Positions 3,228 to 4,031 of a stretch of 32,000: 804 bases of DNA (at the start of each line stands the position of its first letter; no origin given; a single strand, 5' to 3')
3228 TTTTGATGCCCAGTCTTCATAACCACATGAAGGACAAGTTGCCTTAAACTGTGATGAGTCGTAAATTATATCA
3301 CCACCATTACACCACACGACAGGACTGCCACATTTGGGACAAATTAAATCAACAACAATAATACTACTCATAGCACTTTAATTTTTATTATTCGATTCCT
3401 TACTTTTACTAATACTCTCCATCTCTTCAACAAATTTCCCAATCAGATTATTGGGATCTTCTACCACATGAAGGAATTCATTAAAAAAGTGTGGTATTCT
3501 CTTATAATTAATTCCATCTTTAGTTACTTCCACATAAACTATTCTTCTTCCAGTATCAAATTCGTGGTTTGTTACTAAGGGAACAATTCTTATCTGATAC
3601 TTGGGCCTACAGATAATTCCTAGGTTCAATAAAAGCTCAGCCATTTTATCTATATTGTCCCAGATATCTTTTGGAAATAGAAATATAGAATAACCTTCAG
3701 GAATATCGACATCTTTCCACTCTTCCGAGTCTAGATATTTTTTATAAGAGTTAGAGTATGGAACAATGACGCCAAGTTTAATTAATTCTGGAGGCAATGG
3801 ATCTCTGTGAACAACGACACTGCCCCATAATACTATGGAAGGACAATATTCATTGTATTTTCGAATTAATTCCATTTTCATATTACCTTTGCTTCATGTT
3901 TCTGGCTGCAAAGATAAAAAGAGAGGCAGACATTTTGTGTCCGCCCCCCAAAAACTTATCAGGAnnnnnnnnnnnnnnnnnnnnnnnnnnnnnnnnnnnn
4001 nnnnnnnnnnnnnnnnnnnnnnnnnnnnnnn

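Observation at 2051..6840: WYL-regulator-linked AT-rich gene cluster with membrane-effector candidates: probable uncharacterised anti-phage / abortive-infection system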

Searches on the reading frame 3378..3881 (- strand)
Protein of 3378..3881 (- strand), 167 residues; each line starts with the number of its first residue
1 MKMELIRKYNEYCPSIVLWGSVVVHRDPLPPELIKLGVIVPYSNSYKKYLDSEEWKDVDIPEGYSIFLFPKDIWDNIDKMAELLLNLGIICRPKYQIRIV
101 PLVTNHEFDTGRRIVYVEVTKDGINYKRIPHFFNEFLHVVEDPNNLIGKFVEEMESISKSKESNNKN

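Call 3: search_protein_families(library=pfam, proteins=[window:3378-3881:-], max_evalue=0.1)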
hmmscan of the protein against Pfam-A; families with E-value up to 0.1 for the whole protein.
window:3378-3881:- (167 aa): 0 families

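Call 4: search_protein_families(library=padloc, proteins=[window:3378-3881:-], max_evalue=0.1)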
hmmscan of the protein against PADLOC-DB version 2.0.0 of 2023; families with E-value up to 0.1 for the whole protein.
window:3378-3881:- (167 aa): 0 families

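Call 5: search_protein_families(library=ncbifam, proteins=[window:3378-3881:-], max_evalue=0.1)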
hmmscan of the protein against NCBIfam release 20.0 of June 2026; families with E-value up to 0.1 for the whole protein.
window:3378-3881:- (167 aa): 0 families

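Call 33: find_homologous_proteins(query=window:3378-3881:-)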
Query window:3378-3881:- (167 aa): 56 proteins with E <= 0.001 among 70 candidates.
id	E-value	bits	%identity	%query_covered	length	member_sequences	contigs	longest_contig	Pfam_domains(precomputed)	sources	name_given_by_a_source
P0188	4.9e-92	324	89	95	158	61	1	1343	-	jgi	jgi:hypothetical protein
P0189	5.2e-89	314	85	95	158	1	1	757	-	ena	-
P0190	6.2e-89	314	89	93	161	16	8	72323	-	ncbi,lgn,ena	-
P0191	4.6e-87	308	88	91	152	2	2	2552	-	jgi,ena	-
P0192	1.7e-86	306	86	91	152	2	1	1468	-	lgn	-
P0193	1.0e-85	303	88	91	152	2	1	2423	-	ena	-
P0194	2.3e-85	302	86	93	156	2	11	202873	-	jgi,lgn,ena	-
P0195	1.2e-84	300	85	91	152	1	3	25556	-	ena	-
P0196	1.5e-84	300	86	93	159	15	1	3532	-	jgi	jgi:hypothetical protein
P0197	1.9e-83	296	81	95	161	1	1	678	-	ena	-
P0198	2.2e-83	296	81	95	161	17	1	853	-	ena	-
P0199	5.9e-83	294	81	95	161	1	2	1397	-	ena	-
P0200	6.0e-80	285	81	92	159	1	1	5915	-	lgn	-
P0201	1.3e-79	284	82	90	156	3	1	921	-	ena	-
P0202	1.8e-79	283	77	96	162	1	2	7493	-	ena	-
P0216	7.8e-77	275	79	92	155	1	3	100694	-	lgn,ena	-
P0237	2.3e-59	218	63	92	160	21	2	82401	-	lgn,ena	-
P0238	3.7e-59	217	62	93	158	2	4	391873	-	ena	-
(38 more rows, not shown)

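Call 35: find_encoding_contigs(protein=P0194, flank=9000, max_places=3)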
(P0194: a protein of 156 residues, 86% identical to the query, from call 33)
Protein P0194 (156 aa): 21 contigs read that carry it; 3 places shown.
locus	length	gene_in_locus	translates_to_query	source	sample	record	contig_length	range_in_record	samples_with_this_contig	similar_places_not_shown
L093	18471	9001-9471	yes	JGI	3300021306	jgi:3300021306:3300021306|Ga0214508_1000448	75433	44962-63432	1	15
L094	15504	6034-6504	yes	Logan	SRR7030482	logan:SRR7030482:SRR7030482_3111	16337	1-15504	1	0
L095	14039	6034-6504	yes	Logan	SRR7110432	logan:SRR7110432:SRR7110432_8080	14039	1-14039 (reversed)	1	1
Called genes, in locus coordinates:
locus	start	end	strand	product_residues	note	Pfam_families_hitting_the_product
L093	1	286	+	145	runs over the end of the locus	PF00717:Peptidase_S24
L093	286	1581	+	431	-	PF00817:IMS, PF11799:IMS_C, PF13438:DUF4113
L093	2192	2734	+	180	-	PF18291:HU-HIG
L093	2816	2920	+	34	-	PF20096:DUF6486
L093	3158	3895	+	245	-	PF13099:DUF3944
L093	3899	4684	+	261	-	PF01435:Peptidase_M48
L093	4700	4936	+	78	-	-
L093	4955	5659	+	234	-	-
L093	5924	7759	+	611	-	-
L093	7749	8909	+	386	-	-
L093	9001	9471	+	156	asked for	-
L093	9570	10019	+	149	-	-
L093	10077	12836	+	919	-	PF00176:SNF2-rel_dom, PF04851:ResIII, PF00271:Helicase_C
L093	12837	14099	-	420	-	PF13519:VWA_2 (faint), PF05762:VWA_CoxE (faint)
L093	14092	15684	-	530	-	PF20030:bpMoxR, PF00004:AAA (weak), PF07728:AAA_5, PF17868:AAA_lid_8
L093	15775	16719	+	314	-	PF13280:WYL, PF25583:WCX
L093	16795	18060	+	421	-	PF01546:Peptidase_M20, PF07687:M20_dimer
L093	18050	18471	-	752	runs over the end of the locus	PF00999:Na_H_Exchanger, PF02080:TrkA_C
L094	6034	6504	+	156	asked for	-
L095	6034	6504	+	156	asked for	-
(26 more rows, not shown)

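Call 36: find_encoding_contigs(protein=P0238, flank=9000, max_places=2)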
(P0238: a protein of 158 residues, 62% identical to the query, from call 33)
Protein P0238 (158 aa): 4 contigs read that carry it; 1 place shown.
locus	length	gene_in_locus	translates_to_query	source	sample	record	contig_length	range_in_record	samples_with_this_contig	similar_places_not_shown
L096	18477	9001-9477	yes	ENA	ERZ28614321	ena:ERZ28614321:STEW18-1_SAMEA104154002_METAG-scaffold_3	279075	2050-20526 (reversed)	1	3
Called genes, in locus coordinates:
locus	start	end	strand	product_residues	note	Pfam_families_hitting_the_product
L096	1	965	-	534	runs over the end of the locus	-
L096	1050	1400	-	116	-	-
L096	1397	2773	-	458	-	PF05265:DUF723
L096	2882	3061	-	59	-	-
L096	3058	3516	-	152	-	PF13671:AAA_33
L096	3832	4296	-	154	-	-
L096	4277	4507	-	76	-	-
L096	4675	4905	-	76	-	-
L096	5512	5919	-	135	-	-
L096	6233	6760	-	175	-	-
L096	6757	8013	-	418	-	-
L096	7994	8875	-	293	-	PF00583:Acetyltransf_1, PF13673:Acetyltransf_10 (faint), PF13508:Acetyltransf_7 (weak), PF08445:FR47 (weak)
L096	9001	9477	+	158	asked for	-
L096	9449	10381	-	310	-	-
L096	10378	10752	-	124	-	-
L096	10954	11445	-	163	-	-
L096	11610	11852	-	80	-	-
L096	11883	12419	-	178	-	-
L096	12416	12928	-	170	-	-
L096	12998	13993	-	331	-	-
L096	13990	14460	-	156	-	-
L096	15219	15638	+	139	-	-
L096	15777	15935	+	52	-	-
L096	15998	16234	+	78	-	-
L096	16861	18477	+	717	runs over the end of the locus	-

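Call 67: search_protein_families(library=phrogs, proteins=[window:3378-3881:-], max_evalue=0.01)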
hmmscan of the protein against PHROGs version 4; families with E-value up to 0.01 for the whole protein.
window:3378-3881:- (167 aa): 0 families

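Call 75: search_dna_similar(query=window:3378-3881:-, collection=phages, mode=protein, max_evalue=0.001, max_rows=10)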
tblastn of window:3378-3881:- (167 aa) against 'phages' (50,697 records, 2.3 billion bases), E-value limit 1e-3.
No match.

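Call 81: search_solved_structures(query=window:3378-3881:-, max_evalue=10)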
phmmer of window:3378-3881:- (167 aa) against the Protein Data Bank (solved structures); distinct sequences matched with E-value up to 10: 1.
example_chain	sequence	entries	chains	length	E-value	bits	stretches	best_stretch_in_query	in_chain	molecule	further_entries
3cae_A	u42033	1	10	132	0.075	15.7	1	40-119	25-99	Endonuclease I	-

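Call 83: search_solved_structures(query=A4, max_evalue=10, show_alignments=1)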
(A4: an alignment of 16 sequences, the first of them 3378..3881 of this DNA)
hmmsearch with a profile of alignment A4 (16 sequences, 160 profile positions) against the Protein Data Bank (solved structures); distinct sequences matched with E-value up to 10: 1.
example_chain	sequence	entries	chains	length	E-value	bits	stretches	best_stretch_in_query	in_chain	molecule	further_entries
3cae_A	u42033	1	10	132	0.83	12.5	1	42-106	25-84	Endonuclease I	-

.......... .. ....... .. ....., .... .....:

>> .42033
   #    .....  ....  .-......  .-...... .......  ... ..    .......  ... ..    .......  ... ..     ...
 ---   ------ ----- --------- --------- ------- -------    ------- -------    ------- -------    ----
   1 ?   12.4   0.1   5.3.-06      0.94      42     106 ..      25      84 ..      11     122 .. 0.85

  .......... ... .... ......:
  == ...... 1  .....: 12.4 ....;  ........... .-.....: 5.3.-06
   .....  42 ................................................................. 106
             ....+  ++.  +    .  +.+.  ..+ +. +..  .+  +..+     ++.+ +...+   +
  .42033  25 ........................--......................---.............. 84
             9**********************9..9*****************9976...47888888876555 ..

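Call 90: search_protein_families(library=pfam, proteins=[L093:5924-7759:+, L093:7749-8909:+, L093:9570-10019:+, L093:4955-5659:+], max_evalue=0.05)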
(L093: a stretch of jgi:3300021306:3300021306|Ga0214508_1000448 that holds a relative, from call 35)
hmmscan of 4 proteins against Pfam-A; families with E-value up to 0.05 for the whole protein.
L093:5924-7759:+ (611 aa): 1 family
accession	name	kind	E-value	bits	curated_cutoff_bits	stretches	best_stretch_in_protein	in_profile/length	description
PF04207.17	MtrD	-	0.013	15.7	25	1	463-516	109-162/217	Tetrahydromethanopterin S-methyltransferase, subunit D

L093:7749-8909:+ (386 aa): 2 families
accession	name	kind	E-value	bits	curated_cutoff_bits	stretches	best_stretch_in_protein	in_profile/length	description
PF16173.10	DUF4874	-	0.012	15.7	30.1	0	271-351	77-149/159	Domain of unknown function (DUF4874)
PF01442.23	Apolipoprotein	-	0.031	14.4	90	0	241-349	48-157/190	Apolipoprotein A1/A4/E domain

L093:9570-10019:+ (149 aa): 0 families

L093:4955-5659:+ (234 aa): 0 families

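Call 91: search_protein_families(library=padloc, proteins=[L093:5924-7759:+, L093:7749-8909:+, L093:9570-10019:+, L093:4955-5659:+, L093:10077-12836:+, L093:12837-14099:-, L093:14092-15684:-], max_evalue=0.001)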
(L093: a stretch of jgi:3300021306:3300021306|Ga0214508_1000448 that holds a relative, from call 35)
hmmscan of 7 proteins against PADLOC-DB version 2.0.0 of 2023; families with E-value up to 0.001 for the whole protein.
L093:5924-7759:+ (611 aa): 2 families
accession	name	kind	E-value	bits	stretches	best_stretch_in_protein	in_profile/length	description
PDLC04630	PDC-M40B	-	2.9e-11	40.8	1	399-579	327-517/547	-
PDLC03810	RTasSLATT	-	0.00058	17.8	0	486-595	63-163/194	DRT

L093:7749-8909:+ (386 aa): 1 family
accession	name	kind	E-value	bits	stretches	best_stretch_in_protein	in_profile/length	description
PDLC00640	ZorA2|ZorA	-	0.00021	18.1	1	249-360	350-457/590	MotA/ExbB/TolQ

L093:9570-10019:+ (149 aa): 0 families

L093:4955-5659:+ (234 aa): 0 families

L093:10077-12836:+ (919 aa): 31 families (the best 25 are shown)
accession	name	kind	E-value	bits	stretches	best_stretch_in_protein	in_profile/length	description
PDLC02842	DpdE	-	3.8e-109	364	1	463-904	693-1158/1176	DpdE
PDLC00633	ZorD1|ZorD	-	1.6e-101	338.9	1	341-901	307-887/908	"SWI2/SNF2 helicase, Mrr-like nuclease"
PDLC02851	DpdE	-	2.2e-82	275.4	1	468-917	594-1053/1055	DpdE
PDLC00631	ZorD1|ZorD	-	1.5e-81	272.6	1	469-877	439-882/1071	"SWI2/SNF2 helicase, Mrr-like nuclease"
PDLC02845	DpdE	-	6.2e-80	267.4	1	469-901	841-1275/1293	DpdE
PDLC02850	DpdE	-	2.9e-78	261.9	1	364-911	697-1254/1282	DpdE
PDLC02849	DpdE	-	1.5e-77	259.6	1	463-919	392-852/857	DpdE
PDLC00632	ZorD1|ZorD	-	6.2e-72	240.9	2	561-901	714-1082/1101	"SWI2/SNF2 helicase, Mrr-like nuclease"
PDLC00629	ZorD1|ZorD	-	3.4e-70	235.1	1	463-876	474-926/1012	"SWI2/SNF2 helicase, Mrr-like nuclease"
PDLC00634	ZorD1|ZorD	-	3.9e-66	221.6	1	458-872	481-934/1208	"SWI2/SNF2 helicase, Mrr-like nuclease"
PDLC00628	ZorD1|ZorD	-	5.1e-58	194.7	1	468-876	509-944/1171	"SWI2/SNF2 helicase, Mrr-like nuclease"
PDLC02848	DpdE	-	6.9e-50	167.9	1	364-785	249-679/856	DpdE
PDLC00627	ZorD1|ZorD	-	1.6e-48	163.5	2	562-873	606-959/1006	"SWI2/SNF2 helicase, Mrr-like nuclease"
PDLC02854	DpdE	-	2.2e-44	149.6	2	562-875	701-1034/1083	DpdE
PDLC02627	DrmD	-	8.1e-35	118.1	1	472-898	304-697/748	DrmD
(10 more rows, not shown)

L093:12837-14099:- (420 aa): 0 families

L093:14092-15684:- (530 aa): 2 families
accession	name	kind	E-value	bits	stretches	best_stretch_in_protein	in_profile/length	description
PDLC01993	RtcR--CARF_AAA_HTH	-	7.1e-07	26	1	44-161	205-330/523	-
PDLC01994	RtcR_PspF1--CARF_AAA_HTH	-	0.00013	19.1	1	46-160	184-300/468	-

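Call 94: find_encoding_contigs(protein=P0216, flank=8000, max_places=3)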
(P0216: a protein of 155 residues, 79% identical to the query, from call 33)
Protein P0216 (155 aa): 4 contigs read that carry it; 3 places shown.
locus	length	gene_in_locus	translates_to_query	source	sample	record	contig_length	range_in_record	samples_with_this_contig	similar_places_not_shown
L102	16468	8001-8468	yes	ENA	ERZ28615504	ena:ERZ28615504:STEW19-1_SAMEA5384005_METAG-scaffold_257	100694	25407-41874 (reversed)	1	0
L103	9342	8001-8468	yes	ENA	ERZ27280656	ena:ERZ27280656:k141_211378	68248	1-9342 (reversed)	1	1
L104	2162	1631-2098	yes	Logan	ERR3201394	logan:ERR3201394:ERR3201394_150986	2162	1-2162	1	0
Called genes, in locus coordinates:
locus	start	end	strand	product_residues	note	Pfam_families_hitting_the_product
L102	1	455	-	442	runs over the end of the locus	PF00083:Sugar_tr, PF07690:MFS_1, PF00083:Sugar_tr, PF07690:MFS_1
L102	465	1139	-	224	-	PF13472:Lipase_GDSL_2 (weak), PF16255:Lipase_GDSL_lke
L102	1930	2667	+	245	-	PF13099:DUF3944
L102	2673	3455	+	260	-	PF01435:Peptidase_M48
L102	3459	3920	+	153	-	PF10263:SprT-like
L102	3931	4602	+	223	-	-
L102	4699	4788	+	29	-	-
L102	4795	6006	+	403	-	-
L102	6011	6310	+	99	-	-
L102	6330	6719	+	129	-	-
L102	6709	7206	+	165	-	-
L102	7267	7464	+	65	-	-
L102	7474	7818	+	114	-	-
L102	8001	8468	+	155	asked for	-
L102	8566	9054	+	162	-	-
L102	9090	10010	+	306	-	PF13280:WYL, PF25583:WCX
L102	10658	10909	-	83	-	-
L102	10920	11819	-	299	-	PF07751:Abi_2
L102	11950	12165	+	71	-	-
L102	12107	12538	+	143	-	-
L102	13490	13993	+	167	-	PF09719:C_GCAxxG_C_C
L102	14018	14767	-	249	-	PF03372:Exo_endo_phos, PF14529:Exo_endo_phos_2 (faint)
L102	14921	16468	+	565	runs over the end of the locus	PF00931:NB-ARC (faint), PF02463:SMC_N (faint), PF00005:ABC_tran, PF13476:AAA_23 (faint), PF13555:AAA_29 (faint), PF13304:AAA_21 (faint), PF12848:ABC_tran_Xtn, PF00005:ABC_tran, +1 more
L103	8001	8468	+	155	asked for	-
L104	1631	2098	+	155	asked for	-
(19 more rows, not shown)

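Call 95: find_encoding_contigs(protein=P0237, flank=8000, max_places=3)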
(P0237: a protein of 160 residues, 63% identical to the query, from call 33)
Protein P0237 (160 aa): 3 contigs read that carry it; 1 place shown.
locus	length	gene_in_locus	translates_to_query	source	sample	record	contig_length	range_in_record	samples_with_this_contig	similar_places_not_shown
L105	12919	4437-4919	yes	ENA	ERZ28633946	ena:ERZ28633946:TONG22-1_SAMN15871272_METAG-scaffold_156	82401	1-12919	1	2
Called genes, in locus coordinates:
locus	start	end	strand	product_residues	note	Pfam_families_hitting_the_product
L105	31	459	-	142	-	-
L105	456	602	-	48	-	-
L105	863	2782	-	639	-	-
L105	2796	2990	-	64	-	-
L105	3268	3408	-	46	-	-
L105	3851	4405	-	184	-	-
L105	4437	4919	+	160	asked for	-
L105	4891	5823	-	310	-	-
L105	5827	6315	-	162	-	-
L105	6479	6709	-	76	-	-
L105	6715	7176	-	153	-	-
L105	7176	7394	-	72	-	-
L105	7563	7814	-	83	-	-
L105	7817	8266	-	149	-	-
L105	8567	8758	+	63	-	-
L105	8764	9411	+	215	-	-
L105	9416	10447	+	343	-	-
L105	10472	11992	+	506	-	PF09084:NMT1, PF12974:Phosphonate-bd (weak), PF13379:NMT1_2, PF00691:OmpA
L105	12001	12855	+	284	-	-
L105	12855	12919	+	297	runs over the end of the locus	PF00005:ABC_tran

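Call 96: find_encoding_contigs(protein=P0190, flank=8000, max_places=4)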
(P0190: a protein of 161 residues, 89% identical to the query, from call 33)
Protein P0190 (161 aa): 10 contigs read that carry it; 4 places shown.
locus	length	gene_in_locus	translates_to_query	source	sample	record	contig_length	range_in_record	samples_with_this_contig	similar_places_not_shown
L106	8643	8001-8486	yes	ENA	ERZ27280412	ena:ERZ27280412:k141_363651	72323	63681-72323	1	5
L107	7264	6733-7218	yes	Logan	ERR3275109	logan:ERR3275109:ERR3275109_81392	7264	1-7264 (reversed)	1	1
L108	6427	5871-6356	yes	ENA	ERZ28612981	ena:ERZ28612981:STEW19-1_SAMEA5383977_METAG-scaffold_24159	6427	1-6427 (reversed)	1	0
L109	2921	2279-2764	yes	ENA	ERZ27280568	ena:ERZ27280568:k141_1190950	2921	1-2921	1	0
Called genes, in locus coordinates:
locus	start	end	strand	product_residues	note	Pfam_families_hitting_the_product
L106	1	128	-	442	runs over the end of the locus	PF00083:Sugar_tr, PF07690:MFS_1, PF00083:Sugar_tr, PF07690:MFS_1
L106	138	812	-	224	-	PF13472:Lipase_GDSL_2 (faint), PF16255:Lipase_GDSL_lke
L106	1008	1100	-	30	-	-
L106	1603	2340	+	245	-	PF13099:DUF3944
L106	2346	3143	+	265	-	PF01435:Peptidase_M48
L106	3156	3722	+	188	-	-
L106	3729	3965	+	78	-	-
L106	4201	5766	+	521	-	-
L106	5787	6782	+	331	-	-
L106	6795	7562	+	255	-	PF13099:DUF3944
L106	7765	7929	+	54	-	-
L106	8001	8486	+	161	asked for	-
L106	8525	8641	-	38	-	?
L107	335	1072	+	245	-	PF13099:DUF3944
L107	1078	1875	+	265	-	PF01435:Peptidase_M48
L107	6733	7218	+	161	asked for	-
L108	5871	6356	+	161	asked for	-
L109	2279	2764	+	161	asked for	-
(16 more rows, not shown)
